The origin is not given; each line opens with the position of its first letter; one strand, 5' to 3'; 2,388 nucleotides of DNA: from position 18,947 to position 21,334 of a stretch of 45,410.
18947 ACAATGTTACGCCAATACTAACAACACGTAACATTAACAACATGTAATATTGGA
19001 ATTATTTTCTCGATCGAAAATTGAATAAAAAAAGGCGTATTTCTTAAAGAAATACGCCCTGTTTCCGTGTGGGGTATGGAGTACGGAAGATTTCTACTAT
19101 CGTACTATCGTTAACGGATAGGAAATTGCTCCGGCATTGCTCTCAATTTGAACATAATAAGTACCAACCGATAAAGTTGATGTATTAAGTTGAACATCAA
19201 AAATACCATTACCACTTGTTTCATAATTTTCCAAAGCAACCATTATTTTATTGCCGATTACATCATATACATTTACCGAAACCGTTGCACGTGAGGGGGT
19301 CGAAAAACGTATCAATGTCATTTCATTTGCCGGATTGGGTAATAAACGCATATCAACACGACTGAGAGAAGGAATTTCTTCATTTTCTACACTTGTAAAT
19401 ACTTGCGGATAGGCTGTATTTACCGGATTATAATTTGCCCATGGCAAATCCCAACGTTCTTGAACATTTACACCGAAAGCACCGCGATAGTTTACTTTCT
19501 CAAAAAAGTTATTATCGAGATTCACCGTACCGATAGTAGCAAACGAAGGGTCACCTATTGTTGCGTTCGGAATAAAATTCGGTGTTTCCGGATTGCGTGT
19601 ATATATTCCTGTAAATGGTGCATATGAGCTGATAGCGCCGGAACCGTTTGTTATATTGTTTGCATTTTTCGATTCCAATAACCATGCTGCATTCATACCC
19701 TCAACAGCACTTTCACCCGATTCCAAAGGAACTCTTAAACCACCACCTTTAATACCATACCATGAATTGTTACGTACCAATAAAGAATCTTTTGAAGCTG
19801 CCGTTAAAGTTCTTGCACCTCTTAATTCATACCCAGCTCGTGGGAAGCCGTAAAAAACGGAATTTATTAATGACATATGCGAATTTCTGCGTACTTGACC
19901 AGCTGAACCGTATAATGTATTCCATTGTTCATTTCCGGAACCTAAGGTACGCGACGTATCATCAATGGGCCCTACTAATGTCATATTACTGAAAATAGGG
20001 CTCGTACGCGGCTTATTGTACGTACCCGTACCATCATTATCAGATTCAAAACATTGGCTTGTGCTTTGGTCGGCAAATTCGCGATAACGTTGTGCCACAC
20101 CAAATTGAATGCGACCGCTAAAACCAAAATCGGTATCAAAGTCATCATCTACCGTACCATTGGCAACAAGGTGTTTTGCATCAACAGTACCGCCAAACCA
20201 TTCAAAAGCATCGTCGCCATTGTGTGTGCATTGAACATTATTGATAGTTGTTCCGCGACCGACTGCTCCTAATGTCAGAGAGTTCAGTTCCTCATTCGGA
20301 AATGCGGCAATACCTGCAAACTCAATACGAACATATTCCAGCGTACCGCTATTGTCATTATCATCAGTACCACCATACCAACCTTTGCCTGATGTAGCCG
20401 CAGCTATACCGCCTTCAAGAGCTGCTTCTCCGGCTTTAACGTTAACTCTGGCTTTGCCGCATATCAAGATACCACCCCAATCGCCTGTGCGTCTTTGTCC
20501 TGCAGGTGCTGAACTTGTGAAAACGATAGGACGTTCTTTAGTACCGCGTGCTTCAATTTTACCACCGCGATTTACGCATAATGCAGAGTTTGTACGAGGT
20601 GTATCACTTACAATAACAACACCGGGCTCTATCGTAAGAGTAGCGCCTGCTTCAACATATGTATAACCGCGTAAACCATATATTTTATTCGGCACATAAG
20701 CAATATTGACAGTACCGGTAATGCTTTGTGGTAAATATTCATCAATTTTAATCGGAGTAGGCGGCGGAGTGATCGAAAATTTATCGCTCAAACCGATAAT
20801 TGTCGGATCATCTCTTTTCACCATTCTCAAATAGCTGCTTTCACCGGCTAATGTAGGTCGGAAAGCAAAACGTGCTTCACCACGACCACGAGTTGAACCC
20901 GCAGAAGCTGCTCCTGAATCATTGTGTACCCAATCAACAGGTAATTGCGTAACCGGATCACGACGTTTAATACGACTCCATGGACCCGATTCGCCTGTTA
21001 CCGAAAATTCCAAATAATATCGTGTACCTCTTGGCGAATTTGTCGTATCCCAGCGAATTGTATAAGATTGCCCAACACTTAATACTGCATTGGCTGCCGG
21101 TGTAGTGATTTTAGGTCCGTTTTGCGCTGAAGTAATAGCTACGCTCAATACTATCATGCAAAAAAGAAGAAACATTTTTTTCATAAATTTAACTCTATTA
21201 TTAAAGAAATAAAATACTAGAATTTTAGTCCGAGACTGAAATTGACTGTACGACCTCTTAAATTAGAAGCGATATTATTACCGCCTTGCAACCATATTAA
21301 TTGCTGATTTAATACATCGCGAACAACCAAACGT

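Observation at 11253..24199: Two tandem cassettes of TonB-dependent receptor + T9SS-sorted beta-helix-like partner: candidate undescribed outer-membrane capture/uptake system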

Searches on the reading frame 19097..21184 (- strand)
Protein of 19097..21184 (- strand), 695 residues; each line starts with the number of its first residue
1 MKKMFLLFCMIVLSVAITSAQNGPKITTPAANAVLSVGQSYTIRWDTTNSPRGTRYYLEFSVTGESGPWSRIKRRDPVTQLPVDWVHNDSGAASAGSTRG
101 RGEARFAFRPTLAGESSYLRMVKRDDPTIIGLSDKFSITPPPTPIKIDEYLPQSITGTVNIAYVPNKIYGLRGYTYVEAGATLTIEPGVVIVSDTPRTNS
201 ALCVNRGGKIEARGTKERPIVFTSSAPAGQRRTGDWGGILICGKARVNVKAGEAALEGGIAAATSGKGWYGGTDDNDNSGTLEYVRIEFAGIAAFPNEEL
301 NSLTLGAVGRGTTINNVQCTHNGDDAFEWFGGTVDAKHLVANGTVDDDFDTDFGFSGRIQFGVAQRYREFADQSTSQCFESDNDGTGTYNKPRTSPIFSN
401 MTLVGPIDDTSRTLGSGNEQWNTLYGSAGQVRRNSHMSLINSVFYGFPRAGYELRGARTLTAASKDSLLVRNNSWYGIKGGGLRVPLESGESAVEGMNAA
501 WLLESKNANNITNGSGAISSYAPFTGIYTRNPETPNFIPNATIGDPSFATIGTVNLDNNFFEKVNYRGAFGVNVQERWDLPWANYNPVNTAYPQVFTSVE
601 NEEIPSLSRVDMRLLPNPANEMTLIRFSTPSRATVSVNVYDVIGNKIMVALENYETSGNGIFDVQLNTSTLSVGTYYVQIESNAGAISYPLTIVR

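Call 3: search_protein_families(library=pfam, proteins=[window:19097-21184:-], max_evalue=0.01)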
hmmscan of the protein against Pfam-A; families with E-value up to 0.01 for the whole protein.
window:19097-21184:- (695 aa): 2 families
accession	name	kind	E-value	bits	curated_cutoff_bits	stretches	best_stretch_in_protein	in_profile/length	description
PF18962.6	Por_Secre_tail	-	9e-10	39.2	27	1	616-686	3-68/75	Secretion system C-terminal sorting domain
PF10342.15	Kre9_KNH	-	0.0067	17.6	24.6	0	28-52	1-25/94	Kre9/KNH-like N-terminal Ig-like domain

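Call 4: search_protein_families(library=ncbifam, proteins=[window:19097-21184:-], max_evalue=0.01)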
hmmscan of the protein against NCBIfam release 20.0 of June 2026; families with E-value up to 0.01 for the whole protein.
window:19097-21184:- (695 aa): 4 families
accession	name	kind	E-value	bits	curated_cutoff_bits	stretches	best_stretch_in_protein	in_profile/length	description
NF052323.1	T9SSA_dep_M6i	equivalog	2.1e-08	32.6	600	1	615-684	961-1028/1043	T9SS-dependent M6-like inactivated metalloprotease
TIGR04183.1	Por_Secre_tail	domain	3.3e-07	30.2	23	1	616-688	3-66/72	T9SS type A sorting domain-containing protein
NF038113.1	T9SSA_dep_M36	equivalog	1.2e-05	23.7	885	1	610-684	791-859/869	T9SS-dependent M36 family metallopeptidase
NF050177.1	TapA_OM_Porphy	equivalog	2.3e-05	23.3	500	1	608-685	467-535/544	TapA/TapC family T9SS-dependent outer membrane protein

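Call 7: search_solved_structures(query=window:19097-21184:-, max_evalue=10, show_alignments=2)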
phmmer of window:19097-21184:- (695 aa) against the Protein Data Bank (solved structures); distinct sequences matched with E-value up to 10: 1.
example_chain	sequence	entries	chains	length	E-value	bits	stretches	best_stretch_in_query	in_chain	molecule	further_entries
5ipx_A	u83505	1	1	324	0.73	10.9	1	304-360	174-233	ORF49 protein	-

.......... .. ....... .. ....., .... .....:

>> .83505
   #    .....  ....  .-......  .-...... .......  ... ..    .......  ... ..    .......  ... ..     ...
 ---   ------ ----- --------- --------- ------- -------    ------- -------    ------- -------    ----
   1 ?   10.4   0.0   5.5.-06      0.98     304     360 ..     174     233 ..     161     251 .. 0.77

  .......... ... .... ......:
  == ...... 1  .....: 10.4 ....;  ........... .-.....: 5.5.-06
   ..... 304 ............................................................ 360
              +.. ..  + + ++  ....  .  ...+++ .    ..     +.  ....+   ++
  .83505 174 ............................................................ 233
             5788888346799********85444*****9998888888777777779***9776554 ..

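Call 9: find_homologous_proteins(query=window:19097-21184:-, max_evalue=0.00001)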
Query window:19097-21184:- (695 aa): 7002 proteins with E <= 0.00001 among 8000 candidates; the best 120 are listed.
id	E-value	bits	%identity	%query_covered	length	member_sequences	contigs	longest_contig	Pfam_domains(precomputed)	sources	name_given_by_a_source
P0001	0.0e+0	1585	100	100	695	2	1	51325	PF18962.8,PF28492.1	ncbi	-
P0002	0.0e+0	1345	83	100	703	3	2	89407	PF18962.8,PF28492.1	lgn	-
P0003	0.0e+0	1285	80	100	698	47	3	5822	PF18962.8,PF28492.1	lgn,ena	-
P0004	0.0e+0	1073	46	95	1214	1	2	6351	PF18962.8,PF28492.1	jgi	-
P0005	1.7e-292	990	52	70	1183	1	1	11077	PF28492.1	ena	-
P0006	1.8e-289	980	42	94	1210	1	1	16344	PF18962.8,PF28492.1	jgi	jgi:hypothetical protein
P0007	3.8e-268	909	42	97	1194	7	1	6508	PF18962.8,PF28492.1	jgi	jgi:hypothetical protein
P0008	2.4e-253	860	45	97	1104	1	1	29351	PF18962.8,PF28492.1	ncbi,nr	ncbi:MAG: T9SS type A sorting domain-containing protein, partial [Ignavibacteriae bacterium]|nr:T9SS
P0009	1.6e-225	768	51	51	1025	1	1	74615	PF18962.8,PF28492.1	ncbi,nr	ncbi:MAG: T9SS type A sorting domain-containing protein, partial [Ignavibacteria bacterium]|nr:T9SS 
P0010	4.1e-203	694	43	75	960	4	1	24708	PF18962.8,PF00805.29,PF28492.1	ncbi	-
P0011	5.1e-200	684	42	75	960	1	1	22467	PF18962.8,PF00805.29,PF28492.1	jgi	-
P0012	2.6e-199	682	42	76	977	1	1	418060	PF18962.8,PF28492.1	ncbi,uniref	ncbi:T9SS type A sorting domain-containing protein [Melioribacter sp. OK-6-Me]|uniref:T9SS type A so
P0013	5.2e-199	681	41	75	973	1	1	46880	PF18962.8,PF28492.1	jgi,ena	-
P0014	3.6e-197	675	41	76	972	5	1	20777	PF18962.8,PF00805.29,PF28492.1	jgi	-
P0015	4.9e-197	674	49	95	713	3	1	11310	PF18962.8,PF28492.1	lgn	-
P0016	5.3e-195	667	42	79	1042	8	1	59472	PF00801.27,PF18962.8,PF28492.1,PF18911.7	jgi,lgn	jgi:PKD repeat protein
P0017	6.7e-193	660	46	100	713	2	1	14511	PF18962.8,PF28492.1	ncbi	-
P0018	3.2e-192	658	46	100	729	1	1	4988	PF18962.8,PF28492.1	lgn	-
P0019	1.3e-191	656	40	75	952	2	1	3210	PF18962.8,PF28492.1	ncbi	-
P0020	7.6e-191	654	39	81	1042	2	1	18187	PF00801.27,PF18962.8,PF28492.1,PF18911.7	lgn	-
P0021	2.3e-188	645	39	76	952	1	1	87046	PF18962.8,PF28492.1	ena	-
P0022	2.6e-187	642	38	83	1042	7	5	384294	PF00801.27,PF18962.8,PF28492.1,PF18911.7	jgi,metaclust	metaclust:\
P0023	3.4e-187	642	39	79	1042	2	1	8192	PF00801.27,PF18962.8,PF28492.1,PF18911.7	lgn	-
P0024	1.3e-186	640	47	54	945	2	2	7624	PF18962.8,PF28492.1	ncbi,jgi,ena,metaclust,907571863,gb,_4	metaclust:\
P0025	7.5e-186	637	43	64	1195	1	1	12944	PF22073.3,PF15780.12,PF07610.18,PF18962.8,PF28492.1,PF24501.2,PF22544.3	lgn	-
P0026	4.8e-185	635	43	62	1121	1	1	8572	PF00801.27,PF18962.8,PF28492.1,PF18911.7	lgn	-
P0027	6.1e-185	634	43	60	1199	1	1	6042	PF13860.13,PF28492.1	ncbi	-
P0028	8.5e-185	634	44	62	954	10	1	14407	PF18962.8,PF28492.1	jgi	-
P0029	1.9e-183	629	45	100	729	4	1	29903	PF18962.8,PF13860.13,PF28492.1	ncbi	-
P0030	8.6e-183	627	40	76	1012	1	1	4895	PF18962.8,PF28492.1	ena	-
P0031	2.4e-182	626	39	76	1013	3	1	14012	PF18962.8,PF28492.1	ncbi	-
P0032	6.8e-182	624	44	100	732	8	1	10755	PF18962.8,PF28492.1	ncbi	-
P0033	1.4e-181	623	44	63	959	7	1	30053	PF18962.8,PF28492.1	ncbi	-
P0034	4.3e-181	621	36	83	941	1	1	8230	PF18962.8,PF28492.1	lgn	-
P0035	5.3e-181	621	45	100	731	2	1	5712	PF18962.8,PF28492.1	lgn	-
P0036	6.0e-180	618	45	55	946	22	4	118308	PF18962.8,PF28492.1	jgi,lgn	jgi:hypothetical protein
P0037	1.0e-179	617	40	76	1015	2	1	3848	PF18962.8,PF28492.1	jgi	-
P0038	1.7e-179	616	42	64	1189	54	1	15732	PF00801.27,PF18962.8,PF28492.1,PF18911.7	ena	-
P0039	5.4e-179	615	45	100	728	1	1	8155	PF18962.8,PF28492.1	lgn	-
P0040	1.4e-178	613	50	45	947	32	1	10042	PF18962.8,PF28492.1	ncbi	-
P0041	1.7e-178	613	44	95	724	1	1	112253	PF18962.8,PF28492.1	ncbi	-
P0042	3.5e-178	612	42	64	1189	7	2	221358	PF00801.27,PF18962.8,PF28492.1,PF18911.7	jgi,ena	jgi:PKD repeat protein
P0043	1.3e-177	610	41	66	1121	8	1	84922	PF00801.27,PF18962.8,PF28492.1,PF18911.7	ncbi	ncbi:MAG: PKD domain-containing protein [Bacteroidota bacterium]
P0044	1.4e-177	610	48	45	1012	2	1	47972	PF28492.1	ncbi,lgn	-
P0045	1.6e-177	610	50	45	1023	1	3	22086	PF13620.13,PF28492.1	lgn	-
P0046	3.1e-177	609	39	76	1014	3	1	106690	PF18962.8,PF28492.1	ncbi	-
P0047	6.8e-177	608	40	63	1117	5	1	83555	PF00801.27,PF18962.8,PF28492.1,PF18911.7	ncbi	-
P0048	1.8e-176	606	40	77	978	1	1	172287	PF18962.8,PF28492.1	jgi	jgi:hypothetical protein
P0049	2.2e-176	606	45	55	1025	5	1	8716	PF28492.1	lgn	-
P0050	2.3e-176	606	41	63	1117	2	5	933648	PF00801.27,PF18962.8,PF28492.1,PF18911.7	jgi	jgi:PKD repeat protein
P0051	2.7e-176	606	38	76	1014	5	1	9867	PF18962.8,PF28492.1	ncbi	-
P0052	1.1e-175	604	41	63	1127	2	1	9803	PF00801.27,PF18962.8,PF28492.1,PF18911.7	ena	-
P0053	4.1e-175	602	43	48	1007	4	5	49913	PF28492.1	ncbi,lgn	-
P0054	5.2e-175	601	36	81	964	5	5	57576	PF18962.8,PF28492.1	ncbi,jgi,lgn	jgi:hypothetical protein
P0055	6.2e-175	601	42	59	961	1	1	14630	PF18962.8,PF28492.1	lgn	-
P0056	9.7e-175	600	45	96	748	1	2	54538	PF18962.8,PF28492.1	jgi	jgi:Secretion system C-terminal sorting domain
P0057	1.1e-174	600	43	63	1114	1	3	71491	PF00801.27,PF18962.8,PF28492.1,PF16967.12,PF18911.7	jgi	jgi:PKD repeat protein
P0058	1.4e-174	600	38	76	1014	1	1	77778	PF18962.8,PF28492.1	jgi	jgi:hypothetical protein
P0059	4.0e-174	598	47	81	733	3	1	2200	PF23787.2,PF28492.1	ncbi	ncbi:MAG: hypothetical protein ACKN9Y_08670, partial [Bacteroidota bacterium]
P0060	7.5e-174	598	37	77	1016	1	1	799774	PF18962.8,PF28492.1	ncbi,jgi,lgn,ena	ncbi:MAG: T9SS type A sorting domain-containing protein [Bacteroidota bacterium]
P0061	1.3e-173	597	43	56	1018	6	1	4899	PF28492.1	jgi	-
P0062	1.4e-173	597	36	79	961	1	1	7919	PF18962.8,PF28492.1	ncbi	-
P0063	2.2e-173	596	-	-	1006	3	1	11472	PF28492.1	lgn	-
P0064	3.4e-173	595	45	51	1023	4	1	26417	PF13620.13,PF28492.1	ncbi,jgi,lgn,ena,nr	ncbi:MAG TPA: hypothetical protein PK904_15185 [Bacteroidales bacterium]|nr:hypothetical protein [Ba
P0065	4.1e-173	595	35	82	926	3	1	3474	PF18962.8,PF28492.1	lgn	-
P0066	4.6e-173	595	49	45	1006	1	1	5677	PF28492.1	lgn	-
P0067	7.6e-173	594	44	95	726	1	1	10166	PF18962.8,PF28492.1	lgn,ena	-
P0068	8.2e-173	594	37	74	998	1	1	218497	PF18962.8,PF28492.1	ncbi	-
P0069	2.0e-172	593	47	51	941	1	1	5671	PF18962.8,PF13860.13,PF28492.1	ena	-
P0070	2.3e-172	593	44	52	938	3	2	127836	PF18962.8,PF28492.1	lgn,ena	-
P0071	2.5e-172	592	44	63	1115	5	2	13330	PF00801.27,PF18962.8,PF28492.1,PF18911.7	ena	-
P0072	4.6e-172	592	45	52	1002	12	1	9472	PF28492.1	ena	-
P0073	1.3e-171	590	49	46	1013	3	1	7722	PF28492.1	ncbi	ncbi:MAG: hypothetical protein ACOYMF_15535 [Bacteroidales bacterium]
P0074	1.6e-171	590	43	100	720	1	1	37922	PF18962.8,PF28492.1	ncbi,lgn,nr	ncbi:MAG: T9SS C-terminal target domain-containing protein [Candidatus Kapaibacterium sp.]|nr:MAG: T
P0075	2.3e-171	589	51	42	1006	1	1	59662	PF00404.25,PF13620.13,PF28492.1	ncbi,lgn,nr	ncbi:MAG: carboxypeptidase regulatory-like domain-containing protein [Bacteroidales bacterium]|nr:ca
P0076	3.2e-171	589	47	45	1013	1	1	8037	PF13620.13,PF28492.1,PF17210.10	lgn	-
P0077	3.6e-171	589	51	45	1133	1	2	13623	PF18962.8,PF02368.25,PF28492.1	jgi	-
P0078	8.0e-171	588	45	54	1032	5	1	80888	PF28492.1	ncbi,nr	ncbi:MAG: dockerin type I repeat-containing protein [Bacteroidales bacterium]|nr:dockerin type I rep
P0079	8.8e-171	587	44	95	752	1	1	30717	PF18962.8,PF28492.1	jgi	jgi:hypothetical protein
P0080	9.5e-171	587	47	49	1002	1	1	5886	PF00404.25,PF13620.13,PF28492.1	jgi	-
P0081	1.4e-170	587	48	45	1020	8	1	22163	PF28492.1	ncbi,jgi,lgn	-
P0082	1.7e-170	586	46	51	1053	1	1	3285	PF00801.27,PF28492.1,PF18911.7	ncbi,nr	ncbi:MAG: PKD domain-containing protein, partial [Bacteroidia bacterium]|nr:PKD domain-containing pr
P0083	1.8e-170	586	46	94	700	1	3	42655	PF18962.8,PF28492.1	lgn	-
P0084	1.0e-169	584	42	63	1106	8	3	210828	PF00801.27,PF18962.8,PF28492.1,PF18911.7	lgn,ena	-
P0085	1.3e-169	584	43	55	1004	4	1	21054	PF13620.13,PF28492.1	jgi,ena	-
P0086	1.4e-169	583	41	100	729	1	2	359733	PF18962.8,PF28492.1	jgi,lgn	jgi:hypothetical protein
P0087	2.1e-169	583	45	60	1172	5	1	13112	PF00801.27,PF18962.8,PF28492.1,PF18911.7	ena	-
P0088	2.4e-169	583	45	100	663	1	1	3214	PF18962.8,PF28492.1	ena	-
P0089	2.5e-169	583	45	56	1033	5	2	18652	PF28492.1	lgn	-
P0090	4.1e-169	582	44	100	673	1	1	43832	PF18962.8,PF28492.1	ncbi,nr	ncbi:MAG: T9SS type A sorting domain-containing protein [Chlorobi bacterium]|nr:T9SS type A sorting 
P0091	1.1e-168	580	37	77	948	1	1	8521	PF18962.8,PF28492.1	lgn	-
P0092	1.2e-168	580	47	50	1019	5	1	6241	PF00404.25,PF28492.1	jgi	-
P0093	1.3e-168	580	43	100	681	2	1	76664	PF28492.1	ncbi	-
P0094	1.4e-168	580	41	64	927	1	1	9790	PF22073.3,PF15780.12,PF28492.1,PF22544.3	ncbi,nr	ncbi:MAG TPA: choice-of-anchor D domain-containing protein, partial [Candidatus Kapabacteria bacteri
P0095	1.9e-168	580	48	45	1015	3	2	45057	PF13715.13,PF00404.25,PF11634.14,PF13620.13,PF28492.1,PF22904.4,PF17210.10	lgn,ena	-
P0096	2.7e-168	579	43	66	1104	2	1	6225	PF00801.27,PF18962.8,PF28492.1,PF18911.7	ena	-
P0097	5.3e-168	578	43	61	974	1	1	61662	PF18962.8,PF28492.1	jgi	-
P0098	1.1e-167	577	48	45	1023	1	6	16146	PF28492.1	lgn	-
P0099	1.6e-167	577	43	61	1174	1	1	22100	PF00801.27,PF18962.8,PF28492.1,PF18911.7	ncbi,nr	ncbi:MAG: PKD domain-containing protein [Saprospiraceae bacterium]|nr:PKD domain-containing protein 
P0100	2.1e-167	576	43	56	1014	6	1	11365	PF28492.1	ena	-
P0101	2.4e-167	576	43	52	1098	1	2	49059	PF13715.13,PF18962.8,PF17802.8,PF13620.13,PF28492.1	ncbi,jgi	jgi:hypothetical protein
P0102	3.4e-167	576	36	76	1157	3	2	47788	PF00801.27,PF18962.8,PF28492.1,PF18911.7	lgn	-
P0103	5.8e-167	575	49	44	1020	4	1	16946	PF28492.1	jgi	jgi:hypothetical protein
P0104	6.0e-167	575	44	52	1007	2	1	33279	PF13715.13,PF00404.25,PF13620.13,PF28492.1,PF17210.10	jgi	-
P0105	1.7e-166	573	41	55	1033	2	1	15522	PF28492.1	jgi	jgi:hypothetical protein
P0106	2.1e-166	573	45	97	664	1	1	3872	PF28492.1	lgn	-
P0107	2.6e-166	573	43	63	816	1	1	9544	PF28492.1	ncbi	ncbi:MAG: hypothetical protein ACOYNS_13565, partial [Bacteroidota bacterium]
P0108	2.7e-166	573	49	46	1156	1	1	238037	PF00801.27,PF18962.8,PF28492.1,PF18911.7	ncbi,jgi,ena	jgi:PKD repeat protein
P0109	3.6e-166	572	43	63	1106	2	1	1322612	PF00801.27,PF18962.8,PF28492.1,PF18911.7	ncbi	-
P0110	1.2e-165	570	43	63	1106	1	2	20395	PF00801.27,PF18962.8,PF28492.1,PF18911.7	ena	-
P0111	1.3e-165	570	33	78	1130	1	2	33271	PF18962.8,PF02368.25,PF28492.1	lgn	-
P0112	1.6e-165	570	40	76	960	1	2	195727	PF18962.8,PF28492.1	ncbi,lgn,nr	ncbi:MAG: T9SS type A sorting domain-containing protein [Ignavibacteriaceae bacterium]|nr:T9SS type 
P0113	2.6e-165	569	45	99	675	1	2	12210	PF28492.1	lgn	-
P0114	2.8e-165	569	44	99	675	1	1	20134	PF28492.1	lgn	-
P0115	4.1e-165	569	45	97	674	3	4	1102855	PF18962.8,PF28492.1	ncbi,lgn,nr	ncbi:MAG: T9SS type A sorting domain-containing protein [Bacteroidota bacterium]|nr:T9SS type A sort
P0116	4.6e-165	568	43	56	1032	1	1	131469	PF13620.13,PF28492.1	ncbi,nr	ncbi:MAG: hypothetical protein IPH88_10070 [Bacteroidales bacterium]|nr:hypothetical protein [Bacter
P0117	5.1e-165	568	42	55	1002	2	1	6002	PF28492.1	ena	-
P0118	1.0e-164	567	43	100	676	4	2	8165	PF28492.1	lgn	-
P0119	1.2e-164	567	42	56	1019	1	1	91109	PF28492.1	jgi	jgi:hypothetical protein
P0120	1.5e-164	567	44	100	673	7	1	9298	PF28492.1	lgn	-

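Call 13: find_encoding_contigs(protein=P0001, flank=10000, max_places=3)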
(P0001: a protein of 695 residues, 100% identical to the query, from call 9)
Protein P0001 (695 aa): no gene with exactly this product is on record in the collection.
